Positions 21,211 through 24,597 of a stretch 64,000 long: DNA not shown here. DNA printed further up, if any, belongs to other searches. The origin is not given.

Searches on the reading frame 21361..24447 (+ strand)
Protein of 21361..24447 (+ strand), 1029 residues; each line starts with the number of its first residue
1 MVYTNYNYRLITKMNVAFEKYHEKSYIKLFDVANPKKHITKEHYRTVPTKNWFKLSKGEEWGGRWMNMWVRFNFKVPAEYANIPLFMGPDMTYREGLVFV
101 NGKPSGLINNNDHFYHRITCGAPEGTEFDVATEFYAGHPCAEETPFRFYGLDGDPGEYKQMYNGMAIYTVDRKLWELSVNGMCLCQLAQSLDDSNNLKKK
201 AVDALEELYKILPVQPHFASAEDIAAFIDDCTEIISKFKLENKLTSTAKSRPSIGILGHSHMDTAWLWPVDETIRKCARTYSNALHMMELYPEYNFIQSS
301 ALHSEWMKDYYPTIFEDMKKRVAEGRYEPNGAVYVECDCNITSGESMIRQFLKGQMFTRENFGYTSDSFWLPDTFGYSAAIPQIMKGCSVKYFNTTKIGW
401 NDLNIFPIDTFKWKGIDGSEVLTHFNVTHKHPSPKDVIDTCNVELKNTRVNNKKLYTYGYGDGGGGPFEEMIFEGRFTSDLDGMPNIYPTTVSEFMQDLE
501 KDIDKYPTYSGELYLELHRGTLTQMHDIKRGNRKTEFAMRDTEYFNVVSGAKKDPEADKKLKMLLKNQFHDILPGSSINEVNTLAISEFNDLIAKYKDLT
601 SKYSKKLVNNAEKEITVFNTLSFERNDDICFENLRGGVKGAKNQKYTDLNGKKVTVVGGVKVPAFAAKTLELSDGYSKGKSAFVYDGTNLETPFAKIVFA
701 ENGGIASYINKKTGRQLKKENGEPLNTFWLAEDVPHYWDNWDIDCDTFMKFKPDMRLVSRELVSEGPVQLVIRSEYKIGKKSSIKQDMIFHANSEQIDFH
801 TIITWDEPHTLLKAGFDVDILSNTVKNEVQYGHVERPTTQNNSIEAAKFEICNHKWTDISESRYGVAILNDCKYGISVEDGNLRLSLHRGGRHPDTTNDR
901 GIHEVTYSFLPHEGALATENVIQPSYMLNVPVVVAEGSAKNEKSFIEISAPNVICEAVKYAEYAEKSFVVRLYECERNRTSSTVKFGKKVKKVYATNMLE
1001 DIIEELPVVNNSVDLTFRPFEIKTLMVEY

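Call 13: search_protein_families(library=pfam, proteins=[window:21361-24447:+], max_evalue=0.001)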
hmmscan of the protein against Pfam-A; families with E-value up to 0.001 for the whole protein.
window:21361-24447:+ (1029 aa): 4 families
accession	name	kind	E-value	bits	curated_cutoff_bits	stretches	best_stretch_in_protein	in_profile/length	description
PF01074.27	Glyco_hydro_38N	-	3.8e-76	256.5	25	1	256-510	4-270/270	Glycosyl hydrolases family 38 N-terminal domain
PF07748.19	Glyco_hydro_38C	-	2.7e-50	171.9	25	1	690-896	1-205/206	Glycosyl hydrolases family 38 C-terminal domain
PF17677.7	Glyco_hydro38C2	-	1.8e-16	60.5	22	1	952-1025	1-72/72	Glycosyl hydrolases family 38 C-terminal beta sandwich domain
PF09261.16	Alpha-mann_mid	-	9.2e-16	58.2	31.1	1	516-607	1-96/96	Alpha mannosidase middle domain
